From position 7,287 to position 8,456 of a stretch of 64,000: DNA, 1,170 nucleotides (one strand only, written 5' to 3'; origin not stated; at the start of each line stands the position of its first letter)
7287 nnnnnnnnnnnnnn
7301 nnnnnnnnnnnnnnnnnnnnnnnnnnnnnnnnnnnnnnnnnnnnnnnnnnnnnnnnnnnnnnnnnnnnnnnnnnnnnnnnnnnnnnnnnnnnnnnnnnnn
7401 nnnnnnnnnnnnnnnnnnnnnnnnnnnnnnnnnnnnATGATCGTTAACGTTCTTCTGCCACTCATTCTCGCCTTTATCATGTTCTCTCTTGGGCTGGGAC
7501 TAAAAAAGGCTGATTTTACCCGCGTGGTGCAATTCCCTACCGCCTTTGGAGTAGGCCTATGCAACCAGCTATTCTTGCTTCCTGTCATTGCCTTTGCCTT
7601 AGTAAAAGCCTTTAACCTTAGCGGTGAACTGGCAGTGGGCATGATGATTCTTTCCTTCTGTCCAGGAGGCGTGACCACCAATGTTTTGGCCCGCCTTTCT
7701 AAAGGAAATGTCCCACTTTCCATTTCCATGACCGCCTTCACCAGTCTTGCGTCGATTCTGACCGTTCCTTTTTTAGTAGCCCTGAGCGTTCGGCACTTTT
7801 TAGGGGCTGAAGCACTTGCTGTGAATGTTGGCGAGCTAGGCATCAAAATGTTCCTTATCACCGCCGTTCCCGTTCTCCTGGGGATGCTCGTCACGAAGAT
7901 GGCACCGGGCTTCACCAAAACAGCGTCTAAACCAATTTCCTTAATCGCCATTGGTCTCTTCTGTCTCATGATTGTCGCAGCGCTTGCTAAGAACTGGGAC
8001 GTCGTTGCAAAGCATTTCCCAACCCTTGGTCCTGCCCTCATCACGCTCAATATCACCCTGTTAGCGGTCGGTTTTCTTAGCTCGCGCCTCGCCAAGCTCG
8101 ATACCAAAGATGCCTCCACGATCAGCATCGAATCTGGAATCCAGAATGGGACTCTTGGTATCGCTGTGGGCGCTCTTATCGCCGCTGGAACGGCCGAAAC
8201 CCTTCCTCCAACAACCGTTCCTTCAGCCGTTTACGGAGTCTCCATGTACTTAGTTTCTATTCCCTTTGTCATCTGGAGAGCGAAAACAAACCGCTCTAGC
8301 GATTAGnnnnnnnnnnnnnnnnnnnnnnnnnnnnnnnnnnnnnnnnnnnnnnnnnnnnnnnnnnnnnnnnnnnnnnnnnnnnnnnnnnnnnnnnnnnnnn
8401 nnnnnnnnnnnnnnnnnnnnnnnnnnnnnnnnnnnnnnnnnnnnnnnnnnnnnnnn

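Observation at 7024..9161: Nitrilase-family gene split cleanly in two by a lower-GC insert carrying a complete BASS transporter gene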

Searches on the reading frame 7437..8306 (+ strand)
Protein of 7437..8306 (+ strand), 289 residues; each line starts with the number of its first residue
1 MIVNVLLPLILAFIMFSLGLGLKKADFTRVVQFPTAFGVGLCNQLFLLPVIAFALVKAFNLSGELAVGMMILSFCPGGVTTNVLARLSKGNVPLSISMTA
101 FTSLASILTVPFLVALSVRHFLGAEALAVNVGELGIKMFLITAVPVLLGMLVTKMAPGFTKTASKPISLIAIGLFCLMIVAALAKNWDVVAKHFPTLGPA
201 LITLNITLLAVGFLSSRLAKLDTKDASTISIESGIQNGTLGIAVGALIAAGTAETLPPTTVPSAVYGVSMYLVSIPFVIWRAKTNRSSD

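Call 4: search_protein_families(library=pfam, proteins=[window:7437-8306:+], max_evalue=0.01)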
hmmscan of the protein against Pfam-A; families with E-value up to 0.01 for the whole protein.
window:7437-8306:+ (289 aa): 3 families
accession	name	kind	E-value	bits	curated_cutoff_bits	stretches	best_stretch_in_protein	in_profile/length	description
PF01758.21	SBF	-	5.8e-36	124.4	24.3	1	8-192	1-190/191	Sodium Bile acid symporter family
PF13593.11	SBF_like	-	1.3e-13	51.4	25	1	11-266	37-296/313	SBF-like CPA transporter family (DUF4137)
PF03547.23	Mem_trans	-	0.0002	20.5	25.7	1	11-113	241-342/343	Membrane transport protein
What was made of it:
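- Checked: The ORF 7437-8306 matches SBF (PF01758) at 124 bits (call 4).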

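Call 8: find_homologous_proteins(query=window:7437-8303:+)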
Query window:7437-8303:+ (289 aa): 7427 proteins with E <= 0.001 among 8000 candidates; the best 120 are listed.
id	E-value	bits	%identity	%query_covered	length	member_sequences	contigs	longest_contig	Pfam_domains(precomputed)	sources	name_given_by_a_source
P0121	2.7e-170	583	99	100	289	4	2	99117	PF01758.22,PF13593.12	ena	-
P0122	4.0e-114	399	67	100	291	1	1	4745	PF01758.22,PF13593.12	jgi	-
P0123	4.9e-113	395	70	98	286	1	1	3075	PF01758.22,PF13593.12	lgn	-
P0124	7.9e-113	395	68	98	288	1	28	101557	PF01758.22,PF13593.12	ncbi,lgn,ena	-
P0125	1.1e-112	394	68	98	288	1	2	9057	PF01758.22,PF13593.12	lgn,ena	-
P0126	1.4e-112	394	68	98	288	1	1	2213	PF01758.22,PF13593.12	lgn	-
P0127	2.3e-112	393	66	100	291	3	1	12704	PF03547.24,PF01758.22,PF13593.12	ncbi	ncbi:MAG: bile acid:sodium symporter family protein [Verrucomicrobiota bacterium]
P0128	3.0e-112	393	68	98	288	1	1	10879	PF01758.22,PF13593.12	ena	-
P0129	3.1e-112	393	68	99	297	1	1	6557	PF01758.22,PF13593.12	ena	-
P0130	3.2e-112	393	68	99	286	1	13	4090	PF01758.22,PF13593.12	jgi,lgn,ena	-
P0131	3.5e-112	393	68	98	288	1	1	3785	PF01758.22,PF13593.12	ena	-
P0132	3.7e-112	392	68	99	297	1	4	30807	PF01758.22,PF13593.12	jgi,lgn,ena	-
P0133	3.8e-112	392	66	100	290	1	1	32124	PF01758.22,PF13593.12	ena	-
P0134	4.6e-112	392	68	100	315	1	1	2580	PF01758.22,PF13593.12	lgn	-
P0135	5.7e-112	392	68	99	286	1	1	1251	PF01758.22,PF13593.12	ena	-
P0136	3.4e-111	389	67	98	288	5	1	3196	PF01758.22,PF13593.12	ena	-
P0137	1.8e-110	387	67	100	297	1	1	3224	PF01758.22,PF13593.12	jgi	-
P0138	4.7e-110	386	67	99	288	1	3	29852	PF01758.22,PF13593.12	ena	-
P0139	1.3e-109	384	67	99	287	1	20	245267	PF01758.22,PF13593.12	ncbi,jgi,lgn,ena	-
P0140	1.6e-109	384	67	98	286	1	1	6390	PF03547.24,PF01758.22,PF13593.12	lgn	-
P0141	2.5e-109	383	66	99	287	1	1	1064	PF01758.22,PF13593.12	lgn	-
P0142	2.6e-109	383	68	99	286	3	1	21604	PF03547.24,PF01758.22,PF13593.12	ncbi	-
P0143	2.9e-109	383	68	98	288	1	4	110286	PF01758.22,PF13593.12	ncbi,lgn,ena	-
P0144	3.3e-109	383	67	97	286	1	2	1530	PF01758.22,PF13593.12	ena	-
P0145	4.7e-109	382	66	99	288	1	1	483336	PF01758.22,PF13593.12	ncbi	-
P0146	4.7e-109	382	65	100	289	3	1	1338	PF01758.22,PF13593.12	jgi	-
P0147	8.8e-109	381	68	97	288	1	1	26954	PF01758.22,PF13593.12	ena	-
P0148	9.4e-109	381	66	99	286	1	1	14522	PF01758.22,PF13593.12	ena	-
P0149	1.0e-108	381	67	98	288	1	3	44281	PF01758.22,PF13593.12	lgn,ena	-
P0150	1.7e-108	380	65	99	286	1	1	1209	PF01758.22,PF13593.12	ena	-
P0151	2.0e-108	380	65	99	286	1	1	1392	PF01758.22,PF13593.12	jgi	-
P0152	2.3e-108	380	65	99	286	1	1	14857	PF01758.22,PF13593.12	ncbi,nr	ncbi:MAG: bile acid:sodium symporter family protein [Opitutales bacterium]|nr:bile acid:sodium sympo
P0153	3.0e-108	380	65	100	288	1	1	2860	PF01758.22,PF13593.12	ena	-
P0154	4.1e-108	379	67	99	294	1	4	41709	PF01758.22,PF13593.12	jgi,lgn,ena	-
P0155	5.0e-108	379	63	99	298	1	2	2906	PF01758.22,PF13593.12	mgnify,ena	mgnify:CR=1 FL=1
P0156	6.0e-108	379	64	100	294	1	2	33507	PF01758.22,PF13593.12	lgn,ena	-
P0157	9.7e-108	378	67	99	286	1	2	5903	PF01758.22,PF13593.12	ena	-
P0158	1.1e-107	378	64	100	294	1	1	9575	PF01758.22,PF13593.12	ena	-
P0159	1.1e-107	378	68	98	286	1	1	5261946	PF03547.24,PF01758.22,PF13593.12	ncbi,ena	-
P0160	2.7e-107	377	67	100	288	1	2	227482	PF03547.24,PF01758.22,PF13593.12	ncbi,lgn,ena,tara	tara:strand:+ start:614 stop:1480 length:867 start_codon:yes stop_codon:yes gene_type:complete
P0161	3.4e-107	376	68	98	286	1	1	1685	PF03547.24,PF01758.22,PF13593.12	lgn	-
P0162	3.5e-107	376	67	99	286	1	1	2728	PF03547.24,PF01758.22,PF13593.12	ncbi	-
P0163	4.5e-107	376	65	100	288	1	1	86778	PF03547.24,PF01758.22,PF13593.12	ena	-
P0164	9.3e-107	375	66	99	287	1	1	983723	PF01758.22,PF13593.12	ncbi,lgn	-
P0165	2.4e-106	373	68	97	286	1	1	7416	PF03547.24,PF01758.22,PF13593.12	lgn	-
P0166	2.5e-106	373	67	98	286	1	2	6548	PF03547.24,PF01758.22,PF13593.12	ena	-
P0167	2.5e-106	373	64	99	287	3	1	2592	PF01758.22,PF13593.12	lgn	-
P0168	3.0e-106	373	68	98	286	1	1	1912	PF03547.24,PF01758.22,PF13593.12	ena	-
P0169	3.1e-106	373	67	98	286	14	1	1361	PF03547.24,PF01758.22,PF13593.12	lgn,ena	-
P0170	3.8e-106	373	67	98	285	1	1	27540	PF01758.22,PF13593.12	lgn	-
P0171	6.7e-106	372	66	98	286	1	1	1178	PF03547.24,PF01758.22,PF13593.12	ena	-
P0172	8.2e-106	372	65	100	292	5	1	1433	PF01758.22,PF13593.12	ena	-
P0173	1.0e-105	371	64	98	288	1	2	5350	PF01758.22,PF13593.12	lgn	-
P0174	1.0e-105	371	66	99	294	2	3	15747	PF01758.22,PF13593.12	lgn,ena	-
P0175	1.2e-105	371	67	98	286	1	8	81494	PF03547.24,PF01758.22,PF13593.12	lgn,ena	-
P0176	2.3e-105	370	67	98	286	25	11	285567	PF03547.24,PF01758.22,PF13593.12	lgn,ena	-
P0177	2.4e-105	370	65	99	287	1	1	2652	PF01758.22,PF13593.12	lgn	-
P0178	2.4e-105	370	65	99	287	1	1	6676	PF01758.22,PF13593.12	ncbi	ncbi:MAG: bile acid:sodium symporter [Verrucomicrobiota bacterium]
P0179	2.8e-105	370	65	99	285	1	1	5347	PF01758.22,PF13593.12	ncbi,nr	ncbi:MAG: bile acid:sodium symporter family protein [Verrucomicrobiales bacterium]|nr:bile acid:sodi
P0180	3.9e-105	369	65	98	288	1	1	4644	PF01758.22,PF13593.12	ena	-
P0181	4.0e-105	369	64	100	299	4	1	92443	PF01758.22,PF13593.12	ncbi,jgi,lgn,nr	ncbi:MAG: bile acid:sodium symporter family protein [Verrucomicrobiales bacterium]|nr:bile acid:sodi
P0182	4.1e-105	369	65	100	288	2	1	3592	PF01758.22,PF13593.12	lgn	-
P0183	4.5e-105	369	65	99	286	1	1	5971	PF01758.22,PF13593.12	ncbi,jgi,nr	ncbi:MAG: bile acid:sodium symporter family protein [Verrucomicrobia bacterium]|nr:bile acid:sodium 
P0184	4.8e-105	369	64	98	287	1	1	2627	PF03547.24,PF01758.22,PF13593.12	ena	-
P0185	6.3e-105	369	66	98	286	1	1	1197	PF03547.24,PF01758.22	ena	-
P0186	6.9e-105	369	65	99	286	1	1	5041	PF03547.24,PF01758.22,PF13593.12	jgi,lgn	-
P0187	6.9e-105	369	66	98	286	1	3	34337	PF01758.22,PF13593.12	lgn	-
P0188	7.6e-105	368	63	99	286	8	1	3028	PF01758.22,PF13593.12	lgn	-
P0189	8.7e-105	368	64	98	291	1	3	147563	PF01758.22,PF13593.12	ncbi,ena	-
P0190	2.1e-104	367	64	100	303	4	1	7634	PF01758.22,PF13593.12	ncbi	-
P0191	2.3e-104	367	65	100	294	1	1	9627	PF01758.22,PF13593.12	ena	-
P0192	2.8e-104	367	66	98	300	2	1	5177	PF01758.22,PF13593.12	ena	-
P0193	3.0e-104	367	65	99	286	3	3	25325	PF01758.22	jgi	-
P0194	3.4e-104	366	64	100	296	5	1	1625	PF01758.22,PF13593.12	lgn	-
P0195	3.9e-104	366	65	99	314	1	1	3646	PF01758.22,PF13593.12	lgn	-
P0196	4.6e-104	366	64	99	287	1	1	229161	PF01758.22,PF13593.12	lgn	-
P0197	1.7e-103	364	64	99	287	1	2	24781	PF01758.22,PF13593.12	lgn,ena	-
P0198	2.0e-103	364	66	97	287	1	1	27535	PF01758.22,PF13593.12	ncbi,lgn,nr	ncbi:MAG: bile acid:sodium symporter family protein [Verrucomicrobiales bacterium]|nr:bile acid:sodi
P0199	2.1e-103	364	66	97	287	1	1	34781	PF01758.22,PF13593.12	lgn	-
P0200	2.5e-103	364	66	98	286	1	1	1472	PF01758.22,PF13593.12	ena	-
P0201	3.1e-103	363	65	98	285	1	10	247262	PF01758.22,PF13593.12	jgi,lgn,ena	-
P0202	3.2e-103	363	64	99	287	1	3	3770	PF01758.22,PF13593.12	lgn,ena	-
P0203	3.3e-103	363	64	99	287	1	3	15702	PF01758.22,PF13593.12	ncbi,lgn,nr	ncbi:MAG: bile acid:sodium symporter family protein [Verrucomicrobiales bacterium]|nr:bile acid:sodi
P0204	4.0e-103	363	64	99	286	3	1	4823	PF01758.22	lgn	-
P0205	4.0e-103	363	63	99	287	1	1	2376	PF03547.24,PF01758.22,PF13593.12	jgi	jgi:BASS family bile acid:Na+ symporter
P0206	5.3e-103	362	64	99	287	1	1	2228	PF01758.22,PF13593.12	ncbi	ncbi:MAG: bile acid:sodium symporter [Verrucomicrobiota bacterium]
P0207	5.3e-103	362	64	99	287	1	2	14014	PF01758.22,PF13593.12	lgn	-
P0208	1.0e-102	361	64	99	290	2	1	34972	PF03547.24,PF01758.22,PF13593.12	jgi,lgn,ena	-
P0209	1.0e-102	361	62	100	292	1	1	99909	PF01758.22,PF13593.12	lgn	-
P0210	1.1e-102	361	62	99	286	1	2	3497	PF01758.22,PF13593.12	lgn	-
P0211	1.3e-102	361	65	97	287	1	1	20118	PF03547.24,PF01758.22,PF13593.12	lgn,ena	-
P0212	1.3e-102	361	63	99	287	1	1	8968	PF01758.22,PF13593.12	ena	-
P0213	1.3e-102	361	63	99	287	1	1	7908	PF01758.22,PF13593.12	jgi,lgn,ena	jgi:BASS family bile acid:Na+ symporter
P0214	1.5e-102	361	64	98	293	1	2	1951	PF01758.22,PF13593.12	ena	-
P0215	1.6e-102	361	64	99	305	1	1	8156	PF01758.22,PF13593.12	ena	-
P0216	2.7e-102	360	63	100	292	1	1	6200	PF01758.22,PF13593.12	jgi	-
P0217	3.5e-102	360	65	97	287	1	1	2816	PF03547.24,PF01758.22,PF13593.12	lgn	-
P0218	4.1e-102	359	65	97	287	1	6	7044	PF03547.24,PF01758.22,PF13593.12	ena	-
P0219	4.8e-102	359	65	97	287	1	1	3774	PF03547.24,PF01758.22,PF13593.12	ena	-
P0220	5.0e-102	359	64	98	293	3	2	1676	PF01758.22,PF13593.12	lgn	-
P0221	6.8e-102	359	65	97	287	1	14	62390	PF03547.24,PF01758.22,PF13593.12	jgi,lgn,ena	jgi:BASS family bile acid:Na+ symporter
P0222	6.8e-102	359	64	97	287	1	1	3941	PF03547.24,PF01758.22,PF13593.12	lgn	-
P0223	7.2e-102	359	62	99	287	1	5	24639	PF01758.22,PF13593.12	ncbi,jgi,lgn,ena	jgi:bile acid:Na+ symporter, BASS family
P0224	7.4e-102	359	63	99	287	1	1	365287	PF01758.22,PF13593.12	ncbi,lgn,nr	ncbi:MAG: bile acid:sodium symporter family protein [Verrucomicrobiales bacterium]|nr:bile acid:sodi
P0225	8.2e-102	359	62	100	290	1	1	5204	PF01758.22,PF13593.12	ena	-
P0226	9.1e-102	358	63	100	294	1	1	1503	PF01758.22,PF13593.12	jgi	jgi:BASS family bile acid:Na+ symporter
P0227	9.2e-102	358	64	97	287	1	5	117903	PF03547.24,PF01758.22,PF13593.12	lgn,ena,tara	tara:strand:- start:16597 stop:17460 length:864 start_codon:yes stop_codon:yes gene_type:complete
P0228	9.6e-102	358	63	94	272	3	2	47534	PF01758.22,PF13593.12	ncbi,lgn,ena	-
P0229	9.7e-102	358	64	97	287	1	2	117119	PF03547.24,PF01758.22,PF13593.12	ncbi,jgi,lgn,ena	-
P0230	1.0e-101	358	62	99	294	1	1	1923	PF01758.22,PF13593.12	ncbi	-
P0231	1.1e-101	358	64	97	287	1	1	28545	PF01758.22,PF13593.12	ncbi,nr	ncbi:MAG: bile acid:sodium symporter [Verrucomicrobiales bacterium]|nr:bile acid:sodium symporter [V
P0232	1.4e-101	358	65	97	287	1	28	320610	PF03547.24,PF01758.22,PF13593.12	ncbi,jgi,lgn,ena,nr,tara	ncbi:MAG: bile acid:sodium symporter [Verrucomicrobiales bacterium]|nr:bile acid:sodium symporter [V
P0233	1.5e-101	358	64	98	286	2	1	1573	PF01758.22,PF13593.12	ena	-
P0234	1.6e-101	358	65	97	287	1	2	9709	PF03547.24,PF01758.22,PF13593.12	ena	-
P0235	2.0e-101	357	64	98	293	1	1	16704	PF01758.22,PF13593.12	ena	-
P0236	2.0e-101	357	65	98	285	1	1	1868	PF01758.22,PF13593.12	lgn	-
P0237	2.6e-101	357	64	97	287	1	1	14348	PF03547.24,PF01758.22,PF13593.12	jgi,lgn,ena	jgi:BASS family bile acid:Na+ symporter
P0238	2.8e-101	357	64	97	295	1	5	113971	PF03547.24,PF01758.22,PF13593.12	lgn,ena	-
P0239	3.1e-101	357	61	100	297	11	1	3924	PF01758.22,PF13593.12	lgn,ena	-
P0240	5.0e-101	356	64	97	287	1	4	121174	PF03547.24,PF01758.22,PF13593.12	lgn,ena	-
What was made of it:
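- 7437..8306 (+): Complete BASS / SBF-family transporter gene (289 aa, short 9-TM-type form). Homologues are 286-291 aa (call 8).
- On BASS / SBF transporters (PF01758; TIGR00841): At 289 aa it matches the 286-291-aa homologues (call 8).
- Checked: At 289 aa it is as long as hundreds of homologues of 286-291 aa (call 8).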

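Call 10: find_encoding_contigs(protein=P0121, flank=10000, max_places=6)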
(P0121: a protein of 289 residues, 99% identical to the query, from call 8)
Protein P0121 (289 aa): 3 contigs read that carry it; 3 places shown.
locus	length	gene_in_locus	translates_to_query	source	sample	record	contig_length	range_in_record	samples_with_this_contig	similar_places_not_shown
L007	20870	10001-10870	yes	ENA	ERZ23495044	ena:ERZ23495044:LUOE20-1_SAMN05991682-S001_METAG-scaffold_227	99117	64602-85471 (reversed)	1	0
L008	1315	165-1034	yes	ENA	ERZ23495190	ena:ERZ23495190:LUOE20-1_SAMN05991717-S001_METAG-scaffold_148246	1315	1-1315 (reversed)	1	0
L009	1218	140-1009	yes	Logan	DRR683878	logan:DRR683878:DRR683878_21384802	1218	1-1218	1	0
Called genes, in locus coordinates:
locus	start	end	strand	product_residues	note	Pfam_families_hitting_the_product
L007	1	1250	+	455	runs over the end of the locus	PF00175:NAD_binding_1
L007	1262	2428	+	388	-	PF14522:Cytochrome_C7 (faint), PF13435:Cytochrome_C554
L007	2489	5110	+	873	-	PF00027:cNMP_binding, PF13187:Fer4_9 (faint), PF13484:Fer4_16 (faint), PF00037:Fer4 (faint), PF12797:Fer4_2 (faint), PF12837:Fer4_6 (faint), PF13247:Fer4_11, PF12838:Fer4_7 (weak), +1 more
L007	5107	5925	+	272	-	-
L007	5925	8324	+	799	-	PF09699:Paired_CXXCH_1 (faint), PF14522:Cytochrome_C7 (faint), PF14537:Cytochrom_c3_2 (faint), PF22113:Mtrc-MtrF_II-IV_dom (faint)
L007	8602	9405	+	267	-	PF05721:PhyH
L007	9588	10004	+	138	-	PF00795:CN_hydrolase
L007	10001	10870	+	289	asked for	PF01758:SBF, PF13593:SBF_like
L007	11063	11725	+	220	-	PF00795:CN_hydrolase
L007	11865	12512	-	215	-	PF03737:RraA-like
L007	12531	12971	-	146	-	PF00903:Glyoxalase, PF13669:Glyoxalase_4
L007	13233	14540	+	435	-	PF01041:DegT_DnrJ_EryC1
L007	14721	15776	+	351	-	PF01408:GFO_IDH_MocA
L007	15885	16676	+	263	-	PF01261:AP_endonuc_2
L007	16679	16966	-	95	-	-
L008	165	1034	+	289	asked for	PF01758:SBF, PF13593:SBF_like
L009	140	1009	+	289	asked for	PF01758:SBF, PF13593:SBF_like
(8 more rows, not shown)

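Call 17: find_encoding_contigs(protein=P0124, flank=4000, max_places=4)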
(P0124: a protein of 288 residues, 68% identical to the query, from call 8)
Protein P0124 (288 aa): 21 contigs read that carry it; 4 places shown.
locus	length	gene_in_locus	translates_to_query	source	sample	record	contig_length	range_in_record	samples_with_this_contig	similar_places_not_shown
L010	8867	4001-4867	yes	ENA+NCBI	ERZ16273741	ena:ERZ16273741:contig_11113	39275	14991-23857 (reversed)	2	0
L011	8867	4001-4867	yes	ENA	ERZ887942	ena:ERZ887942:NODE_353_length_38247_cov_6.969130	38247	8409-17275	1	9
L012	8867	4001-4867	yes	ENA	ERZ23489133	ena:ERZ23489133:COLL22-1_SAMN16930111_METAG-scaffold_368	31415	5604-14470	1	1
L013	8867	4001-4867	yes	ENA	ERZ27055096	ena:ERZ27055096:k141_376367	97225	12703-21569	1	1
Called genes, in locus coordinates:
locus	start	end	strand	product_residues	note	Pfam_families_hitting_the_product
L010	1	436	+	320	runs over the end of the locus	PF07394:DUF1501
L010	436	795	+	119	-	PF01610:DDE_Tnp_ISL3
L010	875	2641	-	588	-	PF00884:Sulfatase, PF16347:SGSH_C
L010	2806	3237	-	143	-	PF16798:DUF5069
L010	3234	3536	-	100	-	-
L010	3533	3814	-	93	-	-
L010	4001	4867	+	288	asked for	PF01758:SBF, PF13593:SBF_like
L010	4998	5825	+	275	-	PF04734:Ceramidase_alk (weak)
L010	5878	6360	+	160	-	-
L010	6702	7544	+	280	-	PF00884:Sulfatase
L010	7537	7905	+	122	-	-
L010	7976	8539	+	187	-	PF00117:GATase, PF07722:Peptidase_C26 (faint)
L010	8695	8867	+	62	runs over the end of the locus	-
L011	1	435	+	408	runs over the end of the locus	PF07394:DUF1501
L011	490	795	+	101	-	PF01610:DDE_Tnp_ISL3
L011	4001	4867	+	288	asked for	PF01758:SBF, PF13593:SBF_like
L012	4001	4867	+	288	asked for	PF01758:SBF, PF13593:SBF_like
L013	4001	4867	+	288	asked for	PF01758:SBF, PF13593:SBF_like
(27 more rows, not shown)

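Call 18: find_encoding_contigs(protein=P0122, flank=4000, max_places=3)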
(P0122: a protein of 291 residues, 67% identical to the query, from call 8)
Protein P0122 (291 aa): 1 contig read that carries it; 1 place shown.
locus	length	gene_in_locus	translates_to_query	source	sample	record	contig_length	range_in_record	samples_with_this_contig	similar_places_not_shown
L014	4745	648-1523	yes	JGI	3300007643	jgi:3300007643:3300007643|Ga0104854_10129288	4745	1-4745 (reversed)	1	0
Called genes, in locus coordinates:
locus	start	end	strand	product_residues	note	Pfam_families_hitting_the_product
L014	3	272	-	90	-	?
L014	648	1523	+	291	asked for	PF01758:SBF, PF13593:SBF_like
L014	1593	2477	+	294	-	PF20434:BD-FAE, PF07859:Abhydrolase_3, PF00326:Peptidase_S9 (weak)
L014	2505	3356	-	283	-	PF02585:PIG-L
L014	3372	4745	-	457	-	?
